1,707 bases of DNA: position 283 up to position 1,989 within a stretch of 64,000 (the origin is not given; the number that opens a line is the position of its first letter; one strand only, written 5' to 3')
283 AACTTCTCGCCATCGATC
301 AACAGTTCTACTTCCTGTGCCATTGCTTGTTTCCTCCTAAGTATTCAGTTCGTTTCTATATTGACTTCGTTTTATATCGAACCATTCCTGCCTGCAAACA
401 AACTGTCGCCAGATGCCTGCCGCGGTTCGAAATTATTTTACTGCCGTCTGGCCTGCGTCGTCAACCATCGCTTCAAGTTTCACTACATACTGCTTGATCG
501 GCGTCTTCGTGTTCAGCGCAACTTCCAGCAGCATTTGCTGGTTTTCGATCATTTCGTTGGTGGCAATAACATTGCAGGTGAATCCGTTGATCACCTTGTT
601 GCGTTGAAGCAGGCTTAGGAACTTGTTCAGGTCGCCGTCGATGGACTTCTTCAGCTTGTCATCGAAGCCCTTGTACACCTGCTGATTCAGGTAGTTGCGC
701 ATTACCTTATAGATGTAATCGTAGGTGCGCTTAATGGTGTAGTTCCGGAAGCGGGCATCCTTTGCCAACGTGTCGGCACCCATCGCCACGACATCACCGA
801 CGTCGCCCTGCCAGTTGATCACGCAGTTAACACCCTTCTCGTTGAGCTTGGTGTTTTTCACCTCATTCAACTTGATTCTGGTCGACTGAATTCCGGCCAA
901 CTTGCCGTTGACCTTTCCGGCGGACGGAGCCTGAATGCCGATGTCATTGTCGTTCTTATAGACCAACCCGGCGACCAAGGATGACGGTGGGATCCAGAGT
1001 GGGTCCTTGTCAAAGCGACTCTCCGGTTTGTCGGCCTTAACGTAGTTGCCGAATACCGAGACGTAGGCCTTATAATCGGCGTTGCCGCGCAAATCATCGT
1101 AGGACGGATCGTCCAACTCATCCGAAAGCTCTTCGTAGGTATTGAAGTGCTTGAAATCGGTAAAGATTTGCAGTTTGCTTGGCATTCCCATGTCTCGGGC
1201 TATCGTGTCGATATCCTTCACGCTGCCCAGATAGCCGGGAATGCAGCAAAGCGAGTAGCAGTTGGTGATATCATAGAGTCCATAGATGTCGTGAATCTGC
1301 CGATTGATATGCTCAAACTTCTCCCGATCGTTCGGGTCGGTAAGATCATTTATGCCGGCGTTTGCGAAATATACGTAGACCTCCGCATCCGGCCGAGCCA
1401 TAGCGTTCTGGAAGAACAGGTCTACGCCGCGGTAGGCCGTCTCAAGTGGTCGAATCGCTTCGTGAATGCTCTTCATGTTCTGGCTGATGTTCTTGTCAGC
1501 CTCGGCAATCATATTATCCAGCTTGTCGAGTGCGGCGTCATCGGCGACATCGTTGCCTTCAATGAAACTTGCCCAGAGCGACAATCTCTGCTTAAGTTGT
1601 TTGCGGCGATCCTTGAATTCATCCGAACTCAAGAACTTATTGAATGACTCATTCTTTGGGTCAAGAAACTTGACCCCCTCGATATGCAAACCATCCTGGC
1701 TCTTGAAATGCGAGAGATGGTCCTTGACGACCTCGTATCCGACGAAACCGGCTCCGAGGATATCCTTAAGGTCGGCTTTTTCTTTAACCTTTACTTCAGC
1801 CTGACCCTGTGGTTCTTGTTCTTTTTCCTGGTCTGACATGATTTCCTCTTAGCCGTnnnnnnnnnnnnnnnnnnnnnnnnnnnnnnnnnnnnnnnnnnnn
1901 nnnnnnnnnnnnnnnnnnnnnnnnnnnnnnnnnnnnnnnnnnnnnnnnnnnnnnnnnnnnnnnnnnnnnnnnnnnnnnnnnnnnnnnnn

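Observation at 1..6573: T6SS core operon (FHA / Ser-Thr kinase / ClpV / tssB / tssC / hcp) running off the window edge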

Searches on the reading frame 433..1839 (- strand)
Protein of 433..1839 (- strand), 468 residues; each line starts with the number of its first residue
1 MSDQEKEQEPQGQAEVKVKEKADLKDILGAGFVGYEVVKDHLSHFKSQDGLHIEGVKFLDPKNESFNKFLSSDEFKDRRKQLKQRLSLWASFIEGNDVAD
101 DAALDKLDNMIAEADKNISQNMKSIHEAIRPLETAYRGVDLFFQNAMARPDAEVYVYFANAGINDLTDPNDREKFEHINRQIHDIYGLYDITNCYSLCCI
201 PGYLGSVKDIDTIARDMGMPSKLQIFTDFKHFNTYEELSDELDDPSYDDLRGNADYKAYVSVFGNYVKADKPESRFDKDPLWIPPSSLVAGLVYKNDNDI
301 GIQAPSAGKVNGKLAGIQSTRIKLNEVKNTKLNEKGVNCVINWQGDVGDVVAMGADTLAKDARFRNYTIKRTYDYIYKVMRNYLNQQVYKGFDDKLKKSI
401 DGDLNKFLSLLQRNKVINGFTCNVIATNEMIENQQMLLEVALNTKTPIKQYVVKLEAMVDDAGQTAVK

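Call 4: search_protein_families(library=pfam, proteins=[window:433-1839:-], max_evalue=0.01)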
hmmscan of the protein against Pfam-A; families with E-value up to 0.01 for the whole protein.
window:433-1839:- (468 aa): 3 families
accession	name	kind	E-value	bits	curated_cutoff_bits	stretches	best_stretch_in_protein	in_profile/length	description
PF17541.7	TssC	-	2.1e-50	172.4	25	1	52-463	20-421/430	Type VI secretion system, TssC, VipB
PF17482.7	Phage_sheath_1C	-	2.4e-05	24.8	26.9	1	360-450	2-96/104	Phage tail sheath C-terminal domain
PF24611.2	Spectrin_Anc-1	-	0.0006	20.5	33.2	1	79-138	3-61/115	Nuclear anchorage protein 1, spectrin-like repeat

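Call 6: find_encoding_contigs(protein=window:436-1839:-, flank=10000, max_places=10)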
Protein window:436-1839:- (468 aa): 1 contig read that carries it; 1 place shown.
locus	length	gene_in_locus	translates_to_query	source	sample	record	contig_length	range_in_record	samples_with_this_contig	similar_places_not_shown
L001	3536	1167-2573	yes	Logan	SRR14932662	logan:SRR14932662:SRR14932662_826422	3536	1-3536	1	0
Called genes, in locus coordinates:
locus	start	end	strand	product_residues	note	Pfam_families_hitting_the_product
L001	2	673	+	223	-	?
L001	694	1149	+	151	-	-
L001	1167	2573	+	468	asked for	PF17541:TssC, PF17482:Phage_sheath_1C (faint)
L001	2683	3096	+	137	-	PF17642:TssD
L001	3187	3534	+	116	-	?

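Call 10: find_related_loci(query=window:436-1839:-, collection=genome_contigs, flank=10000)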
Query window:436-1839:- (468 aa) in genome_contigs; peptide patterns used: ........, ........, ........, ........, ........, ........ (x = any residue, [..] = any of these).
74 stretches matched a pattern; 19 encode a relative of the query (tblastn E <= 1e-3); 18 distinct loci.
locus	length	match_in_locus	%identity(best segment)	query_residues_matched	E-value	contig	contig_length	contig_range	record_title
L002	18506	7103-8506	98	1-468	0e+0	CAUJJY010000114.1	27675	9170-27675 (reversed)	MAG: candidate division Zixibacteria bacterium isolate KLAP179 genome assembly, contig: KLAP179_103425, whole genome sho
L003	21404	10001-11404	98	1-468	0e+0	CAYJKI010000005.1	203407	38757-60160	MAG TPA_asm: uncultured Ignavibacteria bacterium isolate ERP124720_co1_89 genome assembly, contig: NODE_73_length_203407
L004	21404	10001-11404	97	1-468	0e+0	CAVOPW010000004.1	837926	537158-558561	MAG: uncultured bacterium isolate MFD00032.bin.2.168 genome assembly, contig: contig_11060, whole genome shotgun sequenc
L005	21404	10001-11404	98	1-468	0e+0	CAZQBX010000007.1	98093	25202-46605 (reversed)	MAG TPA_asm: uncultured Ignavibacteria bacterium isolate binchicken_co16_313 genome assembly, contig: NODE_357_length_98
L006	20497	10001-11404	96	1-468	0e+0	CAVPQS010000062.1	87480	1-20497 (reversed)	MAG: uncultured bacterium isolate MFD10097.bin.1.9 genome assembly, contig: contig_2622, whole genome shotgun sequence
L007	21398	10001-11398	87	1-468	0e+0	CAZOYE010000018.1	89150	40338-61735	MAG TPA_asm: uncultured Ignavibacteria bacterium isolate SRP323723_co1_129 genome assembly, contig: NODE_225_length_8915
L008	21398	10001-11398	87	1-468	0e+0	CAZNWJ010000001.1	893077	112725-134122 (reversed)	MAG TPA_asm: uncultured Ignavibacteria bacterium isolate binchicken_co16_17 genome assembly, contig: NODE_1_length_89307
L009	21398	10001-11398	87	1-468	0e+0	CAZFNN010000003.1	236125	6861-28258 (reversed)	MAG TPA_asm: uncultured Ignavibacteria bacterium isolate SRP323723_co1_126 genome assembly, contig: NODE_30_length_23612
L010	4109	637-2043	81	1-468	0e+0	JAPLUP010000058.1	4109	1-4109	MAG: Candidatus Zixiibacteriota bacterium isolate LacPavin_0920_SED4_MAG_53_9 LacPavin_0920_SED4_scaffold_637960, whole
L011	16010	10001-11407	81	1-468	0e+0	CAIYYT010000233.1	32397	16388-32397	uncultured bacterium isolate AlinenSedimentsCore2_bin-0496 genome assembly, contig: bin-0496:233/266, whole genome shotg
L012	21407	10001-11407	81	1-468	0e+0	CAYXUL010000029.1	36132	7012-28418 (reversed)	MAG TPA_asm: uncultured Ignavibacteria bacterium isolate SRP214966_co3_82 genome assembly, contig: NODE_1129_length_3613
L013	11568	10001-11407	81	1-468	0e+0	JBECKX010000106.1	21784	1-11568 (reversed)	MAG: Candidatus Zixiibacteriota bacterium isolate ETDI71 k127_5026048, whole genome shotgun sequence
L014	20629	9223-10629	80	1-468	0e+0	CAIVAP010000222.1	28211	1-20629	uncultured bacterium isolate AlinenSediments_bin-0053 genome assembly, contig: bin-0053:222/302, whole genome shotgun se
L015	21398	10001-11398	87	1-468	0e+0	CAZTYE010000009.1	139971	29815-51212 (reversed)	MAG TPA_asm: uncultured Ignavibacteria bacterium isolate binchicken_co16_162 genome assembly, contig: NODE_174_length_13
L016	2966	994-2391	73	1-468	0e+0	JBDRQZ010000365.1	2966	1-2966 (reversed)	MAG: bacterium isolate MEGAHIT-group-2.70 k141_1157804, whole genome shotgun sequence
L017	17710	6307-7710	73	1-468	0e+0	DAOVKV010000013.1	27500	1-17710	MAG TPA_asm: bacterium isolate CSMAG_1428 CSMAG_1428_k141_2855600_length_27500_cov_17.4497, whole genome shotgun sequenc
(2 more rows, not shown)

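Call 11: search_protein_families(library=ncbifam, proteins=[window:433-1839:-, L001:2683-3096:+, L001:3187-3534:+], max_evalue=0.01)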
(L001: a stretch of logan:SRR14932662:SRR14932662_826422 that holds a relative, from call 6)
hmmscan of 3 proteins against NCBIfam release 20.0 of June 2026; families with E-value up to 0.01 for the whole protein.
window:433-1839:- (468 aa): 1 family
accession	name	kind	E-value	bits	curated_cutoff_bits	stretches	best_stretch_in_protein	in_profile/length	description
TIGR03355.1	VI_chp_2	equivalog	0.00027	20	271.5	1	79-166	21-109/473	type VI secretion system contractile sheath large subunit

L001:2683-3096:+ (137 aa): 0 families

L001:3187-3534:+ (116 aa): 0 families
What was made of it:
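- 433..1839 (-): TssC, large sheath subunit, 468 aa, Bacteroidota-type family. PF17541 at 172 bits over model positions 20-421 of 430; the T6SSi model TIGR03355 scores only 20 bits (calls 4, 11).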

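Call 14: search_protein_families(library=pfam, proteins=[L004:11513-11926:+, L004:12018-12776:+, L004:12933-13499:+, L004:13271-13858:+, L004:13871-14215:+, L004:14222-15973:+, L004:15973-16890:+, L004:16925-18406:+, L004:18413-19324:+, L004:19321-21210:+], max_evalue=0.01)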
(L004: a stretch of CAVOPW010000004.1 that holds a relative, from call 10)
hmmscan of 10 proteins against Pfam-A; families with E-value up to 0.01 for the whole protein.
L004:11513-11926:+ (137 aa): 1 family
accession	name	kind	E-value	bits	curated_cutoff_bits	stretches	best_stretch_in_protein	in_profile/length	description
PF17642.6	TssD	-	4e-22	78.9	25.8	1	3-135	3-128/128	Hemolysin coregulated protein Hcp (TssD)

L004:12018-12776:+ (252 aa): 1 family
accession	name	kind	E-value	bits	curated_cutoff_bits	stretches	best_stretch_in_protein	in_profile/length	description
PF05954.17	Phage_GPD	-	2.6e-07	30.6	30.1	1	101-243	40-186/305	Phage tail baseplate hub (GPD)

L004:12933-13499:+ (188 aa): 1 family
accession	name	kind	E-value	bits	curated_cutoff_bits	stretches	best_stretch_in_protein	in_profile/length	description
PF04717.18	Phage_base_V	-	1.8e-06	28.6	23.8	1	86-129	3-43/75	Type VI secretion system/phage-baseplate injector OB domain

L004:13271-13858:+ (195 aa): 5 families
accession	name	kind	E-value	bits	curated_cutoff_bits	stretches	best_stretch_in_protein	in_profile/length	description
PF04717.18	Phage_base_V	-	1.6e-11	44.8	23.8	1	16-48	43-75/75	Type VI secretion system/phage-baseplate injector OB domain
PF10106.14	DUF2345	-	8e-06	26.2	30.7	1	95-144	94-143/151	Uncharacterized protein conserved in bacteria (DUF2345)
PF12059.13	DUF3540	-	0.00099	19.5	27.9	0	102-158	57-115/199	Protein of unknown function (DUF3540)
PF03968.19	LptD_N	-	0.001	19.7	20.4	1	103-190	25-103/113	LptA/(LptD N-terminal domain) LPS transport protein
PF20003.4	fvmX5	-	0.0086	16.4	24.2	0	90-167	60-139/187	FtsH ternary system domain X5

L004:13871-14215:+ (114 aa): 0 families

L004:14222-15973:+ (583 aa): 0 families

L004:15973-16890:+ (305 aa): 1 family
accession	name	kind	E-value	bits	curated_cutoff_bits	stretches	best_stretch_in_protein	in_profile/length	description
PF06996.16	T6SS_TssG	-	4.6e-11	43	24.6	1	177-301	179-303/304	Type VI secretion, TssG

L004:16925-18406:+ (493 aa): 1 family
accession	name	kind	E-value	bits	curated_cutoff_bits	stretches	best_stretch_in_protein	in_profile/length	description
PF05936.17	T6SS_VasE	-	5.9e-06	25.8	23.4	1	140-219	128-204/429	Bacterial Type VI secretion, VC_A0110, EvfL, ImpJ, VasE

L004:18413-19324:+ (303 aa): 0 families

L004:19321-21210:+ (629 aa): 2 families
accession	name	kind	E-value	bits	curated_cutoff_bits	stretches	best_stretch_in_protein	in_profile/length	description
PF19993.5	DO-GTPase2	-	1.1e-05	25.6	27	1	39-214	2-174/226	Double-GTPase 2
PF19975.5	DO-GTPase1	-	0.0079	15.9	27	0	42-172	2-119/271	Double-GTPase 1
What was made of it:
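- On Type VI secretion system (generic T6SSi-iii): PF17642 E=4e-22 (call 14).
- On T6SSi (proteobacterial type): TIGR03355 scores only 20 bits against a cut-off of 271 (calls 4, 11, 14).
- They hit PF17541 and PF17642 (calls 4, 11, 14).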

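Call 18: find_related_loci(query=L003:19321-21207:+, collection=metagenome_contigs, flank=10000)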
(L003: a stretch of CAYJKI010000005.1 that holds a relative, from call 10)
Query L003:19321-21207:+ (629 aa) in metagenome_contigs; peptide patterns used: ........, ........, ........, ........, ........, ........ (x = any residue, [..] = any of these).
130 stretches matched a pattern; 6 encode a relative of the query (tblastn E <= 1e-3); 6 distinct loci.
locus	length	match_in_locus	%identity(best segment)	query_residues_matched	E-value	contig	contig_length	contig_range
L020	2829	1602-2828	96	1-409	0e+0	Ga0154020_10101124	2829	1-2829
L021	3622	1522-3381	62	19-629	0e+0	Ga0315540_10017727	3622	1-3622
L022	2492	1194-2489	81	1-430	0e+0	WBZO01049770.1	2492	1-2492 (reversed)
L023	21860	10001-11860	58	3-624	0e+0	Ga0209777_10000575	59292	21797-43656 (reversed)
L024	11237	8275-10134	57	3-624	0e+0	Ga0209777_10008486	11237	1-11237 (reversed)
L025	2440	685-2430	52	3-570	0e+0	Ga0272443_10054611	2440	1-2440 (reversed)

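Call 21: search_protein_families(library=pfam, proteins=[L023:4548-4895:+, L023:4899-6653:+, L023:9090-10004:+, L023:10001-11863:+, L023:11902-12729:+, L023:12794-13285:+, L023:13651-15906:+, L023:16065-16652:+, L023:16559-17410:+, L023:17724-18347:+], max_evalue=0.05)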
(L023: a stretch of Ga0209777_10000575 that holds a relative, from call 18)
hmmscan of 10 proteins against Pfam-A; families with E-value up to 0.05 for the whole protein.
L023:4548-4895:+ (115 aa): 0 families

L023:4899-6653:+ (584 aa): 0 families

L023:9090-10004:+ (304 aa): 0 families

L023:10001-11863:+ (620 aa): 4 families
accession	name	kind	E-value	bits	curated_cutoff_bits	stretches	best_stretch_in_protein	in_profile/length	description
PF19993.5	DO-GTPase2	-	0.00074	19.7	27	1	35-208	2-173/226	Double-GTPase 2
PF14331.11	IcmF-related_N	-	0.0083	15.9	25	1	176-213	45-82/259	IcmF-related N-terminal domain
PF19975.5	DO-GTPase1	-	0.015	15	27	1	38-168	2-119/271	Double-GTPase 1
PF04610.19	TrbL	-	0.019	15.2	25.9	1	311-381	5-73/215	TrbL/VirB6 plasmid conjugal transfer protein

L023:11902-12729:+ (275 aa): 1 family
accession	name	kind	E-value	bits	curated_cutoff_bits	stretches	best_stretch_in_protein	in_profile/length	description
PF20013.4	GAP1-N2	-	4.7e-05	23.9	24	1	56-111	65-118/139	GTPase-associated protein 1, N-terminal domain type 2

L023:12794-13285:+ (163 aa): 0 families

L023:13651-15906:+ (751 aa): 6 families
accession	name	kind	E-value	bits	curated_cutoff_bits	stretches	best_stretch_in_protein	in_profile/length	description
PF01515.24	PTA_PTB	-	1.2e-106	357.1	24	1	429-741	5-318/319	Phosphate acetyl/butaryl transferase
PF00390.24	malic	-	7.8e-30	104.5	23.1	1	17-149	2-182/182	Malic enzyme, N-terminal domain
PF03949.21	Malic_M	-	2.7e-21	76.5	23.5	1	163-357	3-230/258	Malic enzyme, NAD binding domain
PF01262.27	AlaDh_PNT_C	-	6.2e-05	23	23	1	181-284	18-129/214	Alanine dehydrogenase/PNT, C-terminal domain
PF00208.27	ELFV_dehydrog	-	0.024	14.8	23.4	1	174-229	20-74/241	Glutamate/Leucine/Phenylalanine/Valine dehydrogenase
PF00670.27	AdoHcyase_NAD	-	0.04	14.5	27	0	243-291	68-117/162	S-adenosyl-L-homocysteine hydrolase, NAD binding domain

L023:16065-16652:+ (195 aa): 4 families
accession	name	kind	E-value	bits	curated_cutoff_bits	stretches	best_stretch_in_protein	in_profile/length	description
PF00583.31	Acetyltransf_1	-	1.3e-07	32.4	20.7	1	70-148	31-95/116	Acetyltransferase (GNAT) family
PF13673.13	Acetyltransf_10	-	2.9e-06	27.7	23.6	1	60-147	19-86/128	Acetyltransferase (GNAT) domain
PF14542.12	Acetyltransf_CG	-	0.00049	20.6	30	1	110-149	21-61/80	GCN5-related N-acetyl-transferase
PF13508.13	Acetyltransf_7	-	0.00078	20.2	27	1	76-145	7-61/84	Acetyltransferase (GNAT) domain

L023:16559-17410:+ (283 aa): 2 families
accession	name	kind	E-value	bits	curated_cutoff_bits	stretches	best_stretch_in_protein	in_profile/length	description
PF02517.21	Rce1-like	-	1.8e-14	54.2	22.4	1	165-271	4-92/93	Type II CAAX prenyl endopeptidase Rce1-like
PF22002.1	MTLN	-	0.013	15.8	27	0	237-253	11-27/56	Mitoregulin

L023:17724-18347:+ (207 aa): 1 family
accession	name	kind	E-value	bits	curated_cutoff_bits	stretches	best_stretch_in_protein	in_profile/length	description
PF07589.16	PEP-CTERM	-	3.2e-07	30.6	20.7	1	183-202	2-22/24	PEP-CTERM motif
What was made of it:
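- On Threonine phosphorylation pathway (PpkA/PppA/Fha): No PP2C hit among the cluster genes scanned (calls 4, 14, 21).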
